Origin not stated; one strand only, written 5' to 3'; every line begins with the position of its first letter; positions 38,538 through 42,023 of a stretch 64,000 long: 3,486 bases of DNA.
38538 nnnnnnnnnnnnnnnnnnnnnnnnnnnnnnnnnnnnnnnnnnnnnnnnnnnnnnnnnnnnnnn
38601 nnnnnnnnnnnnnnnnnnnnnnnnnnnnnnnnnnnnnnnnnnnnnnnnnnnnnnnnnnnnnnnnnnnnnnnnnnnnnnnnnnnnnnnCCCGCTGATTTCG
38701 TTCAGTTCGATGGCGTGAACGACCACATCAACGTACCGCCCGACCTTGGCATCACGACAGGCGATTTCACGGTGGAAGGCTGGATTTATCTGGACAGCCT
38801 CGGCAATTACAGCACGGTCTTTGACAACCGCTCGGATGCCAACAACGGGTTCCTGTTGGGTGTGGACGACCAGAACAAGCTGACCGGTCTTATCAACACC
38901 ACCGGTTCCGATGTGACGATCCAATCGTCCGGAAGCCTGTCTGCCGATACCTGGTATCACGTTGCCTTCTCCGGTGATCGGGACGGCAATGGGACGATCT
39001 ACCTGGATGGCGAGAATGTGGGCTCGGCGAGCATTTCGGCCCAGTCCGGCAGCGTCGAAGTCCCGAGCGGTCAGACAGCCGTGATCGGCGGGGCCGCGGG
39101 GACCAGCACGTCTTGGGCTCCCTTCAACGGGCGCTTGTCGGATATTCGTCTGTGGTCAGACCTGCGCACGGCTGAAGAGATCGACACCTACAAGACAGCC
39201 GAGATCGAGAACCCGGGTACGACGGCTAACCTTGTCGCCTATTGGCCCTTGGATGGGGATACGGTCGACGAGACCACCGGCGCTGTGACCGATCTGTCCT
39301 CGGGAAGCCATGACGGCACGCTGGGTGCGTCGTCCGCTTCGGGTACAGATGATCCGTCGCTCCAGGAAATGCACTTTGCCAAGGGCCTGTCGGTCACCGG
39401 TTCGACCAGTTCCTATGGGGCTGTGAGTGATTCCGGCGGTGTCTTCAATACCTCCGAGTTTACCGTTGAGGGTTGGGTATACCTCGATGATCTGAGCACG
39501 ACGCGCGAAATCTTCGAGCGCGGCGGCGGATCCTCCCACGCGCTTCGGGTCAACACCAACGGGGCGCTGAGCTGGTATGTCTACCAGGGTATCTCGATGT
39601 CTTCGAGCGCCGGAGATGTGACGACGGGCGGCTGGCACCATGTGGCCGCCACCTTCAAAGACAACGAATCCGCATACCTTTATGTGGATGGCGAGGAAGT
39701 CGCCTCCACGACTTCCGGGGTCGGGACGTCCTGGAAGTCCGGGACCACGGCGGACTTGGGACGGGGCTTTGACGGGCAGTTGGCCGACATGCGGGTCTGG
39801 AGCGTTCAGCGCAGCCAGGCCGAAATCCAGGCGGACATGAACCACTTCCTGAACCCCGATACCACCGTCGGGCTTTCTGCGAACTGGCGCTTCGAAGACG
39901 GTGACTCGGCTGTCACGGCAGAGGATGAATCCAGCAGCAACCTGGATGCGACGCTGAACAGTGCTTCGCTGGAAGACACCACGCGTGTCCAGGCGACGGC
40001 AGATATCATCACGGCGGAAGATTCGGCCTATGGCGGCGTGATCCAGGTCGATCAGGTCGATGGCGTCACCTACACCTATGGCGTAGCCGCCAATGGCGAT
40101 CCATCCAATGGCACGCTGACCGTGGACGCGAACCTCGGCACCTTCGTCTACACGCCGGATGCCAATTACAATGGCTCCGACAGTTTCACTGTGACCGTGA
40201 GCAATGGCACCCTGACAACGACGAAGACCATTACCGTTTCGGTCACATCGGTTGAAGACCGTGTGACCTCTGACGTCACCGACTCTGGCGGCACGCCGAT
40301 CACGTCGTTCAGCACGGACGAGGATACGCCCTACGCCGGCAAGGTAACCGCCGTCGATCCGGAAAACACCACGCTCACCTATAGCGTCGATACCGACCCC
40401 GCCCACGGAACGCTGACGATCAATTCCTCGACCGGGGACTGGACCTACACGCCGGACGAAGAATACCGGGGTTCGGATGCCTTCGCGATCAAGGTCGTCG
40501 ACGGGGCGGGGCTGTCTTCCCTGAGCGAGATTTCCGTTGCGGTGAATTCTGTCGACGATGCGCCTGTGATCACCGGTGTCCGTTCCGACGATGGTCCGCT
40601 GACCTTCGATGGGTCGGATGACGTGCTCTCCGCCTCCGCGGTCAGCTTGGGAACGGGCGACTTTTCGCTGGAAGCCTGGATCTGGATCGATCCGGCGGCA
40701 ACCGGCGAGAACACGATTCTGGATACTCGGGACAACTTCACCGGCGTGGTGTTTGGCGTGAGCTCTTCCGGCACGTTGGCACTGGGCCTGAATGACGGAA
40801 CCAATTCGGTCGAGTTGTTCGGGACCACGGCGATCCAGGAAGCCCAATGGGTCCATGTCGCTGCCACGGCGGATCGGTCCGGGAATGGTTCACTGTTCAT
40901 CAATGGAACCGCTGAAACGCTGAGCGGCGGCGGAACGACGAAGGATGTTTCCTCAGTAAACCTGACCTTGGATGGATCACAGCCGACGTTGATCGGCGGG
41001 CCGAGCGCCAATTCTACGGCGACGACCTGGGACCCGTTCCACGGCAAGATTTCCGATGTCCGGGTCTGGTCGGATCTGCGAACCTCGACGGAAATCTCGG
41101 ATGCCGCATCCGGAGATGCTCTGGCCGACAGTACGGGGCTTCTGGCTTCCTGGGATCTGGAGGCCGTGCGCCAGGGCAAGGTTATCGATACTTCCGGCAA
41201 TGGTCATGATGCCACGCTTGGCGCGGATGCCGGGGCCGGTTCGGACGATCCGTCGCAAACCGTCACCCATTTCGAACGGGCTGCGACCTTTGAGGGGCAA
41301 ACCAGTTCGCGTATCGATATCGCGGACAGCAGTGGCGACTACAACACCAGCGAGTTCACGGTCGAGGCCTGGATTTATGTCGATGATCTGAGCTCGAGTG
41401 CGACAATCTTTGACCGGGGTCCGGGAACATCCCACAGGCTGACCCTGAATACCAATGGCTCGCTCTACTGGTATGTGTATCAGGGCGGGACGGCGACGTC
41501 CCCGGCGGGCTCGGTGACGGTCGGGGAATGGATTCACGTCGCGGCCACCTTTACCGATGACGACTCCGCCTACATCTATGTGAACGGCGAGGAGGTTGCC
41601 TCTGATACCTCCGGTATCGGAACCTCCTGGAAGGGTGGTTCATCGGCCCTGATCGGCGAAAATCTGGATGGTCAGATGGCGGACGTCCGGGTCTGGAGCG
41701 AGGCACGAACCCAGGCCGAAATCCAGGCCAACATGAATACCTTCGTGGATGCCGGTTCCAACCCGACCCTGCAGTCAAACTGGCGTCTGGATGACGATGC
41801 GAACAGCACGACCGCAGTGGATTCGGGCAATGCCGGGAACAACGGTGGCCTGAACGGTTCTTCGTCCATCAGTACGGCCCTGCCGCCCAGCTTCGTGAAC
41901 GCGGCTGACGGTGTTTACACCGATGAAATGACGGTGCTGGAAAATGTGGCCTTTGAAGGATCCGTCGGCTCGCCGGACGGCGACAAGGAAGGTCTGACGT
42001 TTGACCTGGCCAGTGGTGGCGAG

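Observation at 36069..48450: Fifteen LamG-like lectin-fold domains in 12.4 kb (about 23 in the whole protein)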

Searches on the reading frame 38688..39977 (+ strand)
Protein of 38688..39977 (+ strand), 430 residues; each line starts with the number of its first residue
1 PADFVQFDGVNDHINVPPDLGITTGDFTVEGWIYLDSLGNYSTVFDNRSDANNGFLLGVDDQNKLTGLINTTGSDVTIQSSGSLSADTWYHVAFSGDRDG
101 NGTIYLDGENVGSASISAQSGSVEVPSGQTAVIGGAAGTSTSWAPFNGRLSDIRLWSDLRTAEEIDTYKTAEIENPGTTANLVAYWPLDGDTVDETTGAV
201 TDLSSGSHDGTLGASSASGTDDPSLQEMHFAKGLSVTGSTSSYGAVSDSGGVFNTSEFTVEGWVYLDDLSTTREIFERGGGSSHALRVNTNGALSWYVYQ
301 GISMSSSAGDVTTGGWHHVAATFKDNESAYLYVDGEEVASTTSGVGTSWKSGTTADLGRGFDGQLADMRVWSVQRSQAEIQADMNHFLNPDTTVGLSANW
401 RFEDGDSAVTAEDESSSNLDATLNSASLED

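Call 26: predict_structure(alignment_id=A2)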
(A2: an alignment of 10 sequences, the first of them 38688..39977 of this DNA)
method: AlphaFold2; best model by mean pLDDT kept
length: 430 residues; sequences in the alignment: 10
mean_pLDDT: 81.2   pTM: 0.54
mean pLDDT of the five models: 81.2, 80.1, 79.5, 79.4, 79.2
residues with pLDDT >= 90: 128; 70-90: 231; 50-70: 52; < 50: 19
segments of 3 or more residues with pLDDT < 50: 118-120, 215-229
pLDDT, mean of each block of 10 residues (from residue 1): 74 78 79 85 84 84 90 81 88 89 92 71 61 71 81 92 88 82 85 68 85 47 42 84 86 86 90 85 84 89 83 86 91 87 79 86 91 87 74 85 75 86 82
secondary structure, 60 per line:
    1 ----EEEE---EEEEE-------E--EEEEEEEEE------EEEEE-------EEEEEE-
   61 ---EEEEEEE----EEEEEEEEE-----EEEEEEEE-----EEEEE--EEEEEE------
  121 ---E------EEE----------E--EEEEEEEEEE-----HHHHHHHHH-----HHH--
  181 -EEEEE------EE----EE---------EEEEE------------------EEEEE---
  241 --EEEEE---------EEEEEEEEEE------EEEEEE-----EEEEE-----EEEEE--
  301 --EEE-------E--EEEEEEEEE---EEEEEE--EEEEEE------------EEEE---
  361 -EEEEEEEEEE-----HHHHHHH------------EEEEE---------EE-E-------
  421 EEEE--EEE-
elements in order: E5-8 E12-16 E27-35 E42-46 E54-59 E64-70 E75-83 E89-96 E102-106 E109-114 E131-133 E147-156 H162-170 E182-186 E210-214 E233-237 E243-247 E257-266 E273-278 E284-288 E294-298 E303-305 E316-324 E328-333 E336-341 E354-357 E362-371 H377-383 E396-400 E421-424 E427-429

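Call 29: fold_search(model_id=the predicted structure, library=pdb)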
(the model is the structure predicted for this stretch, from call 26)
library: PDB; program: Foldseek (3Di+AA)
matches with E <= 10: 1184; with E <= 0.001: 388
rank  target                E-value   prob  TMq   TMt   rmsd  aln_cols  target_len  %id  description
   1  2jd4_A                1.9e-13  1.00  0.32  0.36  14.4       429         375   12  Mouse laminin alpha1 chain, domains LG4-5 (released 2007-02-27)
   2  1dyk                  9.1e-13  1.00  0.32  0.37  13.6       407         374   12  Laminin alpha 2 chain LG4-5 domain pair (released 2001-02-04)
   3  3asi                  1.5e-12  1.00  0.30  0.33  18.9       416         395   15  Alpha-Neurexin-1 ectodomain fragment; LNS5-EGF3-LNS6 (released 2011-04-13)
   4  2jd4_B                4.6e-12  1.00  0.32  0.37  14.4       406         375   12  Mouse laminin alpha1 chain, domains LG4-5 (released 2007-02-27)
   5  5ik7_B                7.3e-12  1.00  0.33  0.37  13.8       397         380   13  Laminin A2LG45 I-form, Apo. (released 2016-08-10)
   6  1okq                  8.5e-12  1.00  0.32  0.37  13.4       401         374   12  LAMININ ALPHA 2 CHAIN LG4-5 DOMAIN PAIR, CA1 SITE MUTANT (released 2003-09-11)
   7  5ik8_B                9.4e-12  1.00  0.33  0.37  13.7       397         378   13  Laminin A2LG45 I-form, G6/7 bound. (released 2016-08-10)
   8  5ik4                  1.4e-11  1.00  0.33  0.37  13.6       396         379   13  Laminin A2LG45 C-form, Apo. (released 2016-08-10)
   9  5xau_D                1.7e-11  1.00  0.30  0.22  18.1       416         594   10  Crystal structure of integrin binding fragment of laminin-511 (released 2017-09-20)
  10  4dqa                  2.8e-11  1.00  0.40  0.49  12.6       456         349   13  Crystal structure of a putative carbohydrate binding protein (BACOVA_03559) from Bacteroides ovatus ATCC 8483 at 1.50 A  (released 2012-03-21)
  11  5ik7_A                3.6e-11  1.00  0.32  0.36  13.5       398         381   12  Laminin A2LG45 I-form, Apo. (released 2016-08-10)
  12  3qcw_A                4.0e-11  1.00  0.30  0.14  15.5       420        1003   15  Structure of neurexin 1 alpha (domains LNS1-LNS6), no splice inserts (released 2011-06-15)
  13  5xau_A                6.8e-11  1.00  0.30  0.22  13.6       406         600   12  Crystal structure of integrin binding fragment of laminin-511 (released 2017-09-20)
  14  8vy2_A                1.2e-10  1.00  0.27  0.10  17.9       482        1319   14  Structure of mCELSR1 extracellular region containing CADH9-GAIN domains (released 2025-05-07)
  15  7cec_C                1.8e-10  1.00  0.28  0.22  14.2       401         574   10  Structure of alpha6beta1 integrin in complex with laminin-511 (released 2021-06-23)
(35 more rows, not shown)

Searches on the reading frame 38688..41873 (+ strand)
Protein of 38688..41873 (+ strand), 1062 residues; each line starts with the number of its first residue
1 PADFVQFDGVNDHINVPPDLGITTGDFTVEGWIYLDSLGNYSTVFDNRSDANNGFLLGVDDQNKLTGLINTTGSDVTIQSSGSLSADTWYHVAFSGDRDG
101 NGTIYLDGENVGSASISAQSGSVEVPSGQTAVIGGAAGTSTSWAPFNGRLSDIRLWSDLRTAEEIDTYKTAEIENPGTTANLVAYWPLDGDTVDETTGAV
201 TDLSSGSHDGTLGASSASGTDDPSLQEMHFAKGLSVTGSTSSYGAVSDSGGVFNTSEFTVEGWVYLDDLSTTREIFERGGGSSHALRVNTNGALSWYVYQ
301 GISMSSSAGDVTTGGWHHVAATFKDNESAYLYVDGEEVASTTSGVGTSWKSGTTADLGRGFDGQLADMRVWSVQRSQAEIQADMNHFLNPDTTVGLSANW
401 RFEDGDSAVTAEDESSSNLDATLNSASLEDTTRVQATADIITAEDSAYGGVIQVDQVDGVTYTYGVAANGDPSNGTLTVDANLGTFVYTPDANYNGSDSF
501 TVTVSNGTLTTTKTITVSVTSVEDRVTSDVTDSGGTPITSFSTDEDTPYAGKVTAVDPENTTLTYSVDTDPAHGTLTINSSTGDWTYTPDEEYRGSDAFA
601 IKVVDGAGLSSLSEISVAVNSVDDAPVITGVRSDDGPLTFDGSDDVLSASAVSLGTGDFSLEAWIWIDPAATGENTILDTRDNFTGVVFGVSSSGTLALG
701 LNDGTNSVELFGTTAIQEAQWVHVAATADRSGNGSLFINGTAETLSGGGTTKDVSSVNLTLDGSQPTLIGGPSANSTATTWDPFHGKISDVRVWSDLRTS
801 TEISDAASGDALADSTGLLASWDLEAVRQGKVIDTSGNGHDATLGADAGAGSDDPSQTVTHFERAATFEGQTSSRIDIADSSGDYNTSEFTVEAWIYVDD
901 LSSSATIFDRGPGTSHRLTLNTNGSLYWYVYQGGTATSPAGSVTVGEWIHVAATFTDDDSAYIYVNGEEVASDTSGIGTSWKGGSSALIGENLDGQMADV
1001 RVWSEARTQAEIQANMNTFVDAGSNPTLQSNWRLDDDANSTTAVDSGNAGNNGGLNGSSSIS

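Call 22: find_homologous_proteins(query=window:38688-41873:+, max_evalue=1e-10)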
Query window:38688-41873:+ (1062 aa): 184 proteins with E <= 1e-10 among 8000 candidates; the best 120 are listed.
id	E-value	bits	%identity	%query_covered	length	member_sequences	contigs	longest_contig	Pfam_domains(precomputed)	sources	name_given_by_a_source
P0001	4.2e-107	378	39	15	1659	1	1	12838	PF17963.8,PF17892.8,PF17803.8,PF19076.7,PF16184.12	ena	-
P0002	2.6e-102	362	37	18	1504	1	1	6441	PF17963.8,PF17892.8,PF13385.14,PF17803.8,PF19076.7,PF16184.12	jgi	jgi:VCBS repeat-containing protein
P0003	1.6e-90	323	36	21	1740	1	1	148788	PF17164.11,PF17963.8,PF17892.8,PF00028.24,PF17803.8,PF19076.7,PF16184.12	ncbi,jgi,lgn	jgi:uncharacterized delta-60 repeat protein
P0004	2.1e-89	319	35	15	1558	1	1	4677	PF22036.3,PF23237.2,PF17963.8,PF17892.8,PF02494.23,PF18957.7,PF17803.8,PF16403.12,PF19076.7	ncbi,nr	ncbi:Ig-like domain-containing protein, partial [Verrucomicrobia bacterium]|nr:Ig-like domain-contai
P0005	7.6e-88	314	27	49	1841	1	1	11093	PF17963.8,PF07953.21,PF17892.8,PF00354.25,PF13385.14,PF02210.32,PF00054.31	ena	-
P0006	1.7e-75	273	27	49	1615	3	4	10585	PF17963.8,PF22925.4,PF07953.21,PF17892.8,PF00354.25,PF13385.14,PF02210.32,PF00054.31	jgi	-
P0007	8.1e-73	264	35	18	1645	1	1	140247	PF17963.8,PF17892.8,PF18200.7,PF13856.14,PF17803.8,PF19076.7,PF22783.2,PF18175.7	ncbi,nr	ncbi:MAG: tandem-95 repeat protein [Comamonadaceae bacterium]|nr:MAG: tandem-95 repeat protein [Coma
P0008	3.2e-70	256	38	19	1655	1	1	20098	PF21027.4,PF22352.3,PF17963.8,PF17892.8,PF17803.8,PF19076.7,PF00353.26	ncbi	ncbi:MAG: tandem-95 repeat protein, partial [Planctomycetota bacterium]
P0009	3.5e-69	252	30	51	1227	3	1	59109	PF17963.8,PF07953.21,PF00354.25,PF13385.14,PF02210.32,PF00054.31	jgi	-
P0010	9.1e-69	251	36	16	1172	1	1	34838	PF17963.8,PF13305.12,PF17892.8,PF17803.8,PF19076.7,PF16184.12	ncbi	ncbi:MAG: Ig-like domain-containing protein [Pirellulaceae bacterium]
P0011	6.1e-68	248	37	15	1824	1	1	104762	PF22352.3,PF17963.8,PF17892.8,PF24517.3,PF18962.8,PF17803.8,PF19076.7,PF13860.13,PF16184.12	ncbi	-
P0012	4.1e-67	245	35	16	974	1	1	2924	PF17963.8,PF17892.8,PF17803.8,PF16184.12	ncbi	ncbi:MAG TPA: Ig-like domain-containing protein, partial [Abditibacteriaceae bacterium]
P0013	4.1e-61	225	34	15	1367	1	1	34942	PF17963.8,PF17892.8,PF17803.8,PF19076.7,PF16184.12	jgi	jgi:large repetitive protein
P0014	6.8e-59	218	29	40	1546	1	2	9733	PF07953.21,PF06439.19,PF00354.25,PF13385.14,PF03793.25,PF02210.32,PF00054.31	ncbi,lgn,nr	ncbi:MAG: PASTA domain-containing protein [Anaerolineales bacterium]|nr:PASTA domain-containing prot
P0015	2.7e-58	216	36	15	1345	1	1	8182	PF17963.8,PF17892.8,PF17803.8,PF16184.12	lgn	-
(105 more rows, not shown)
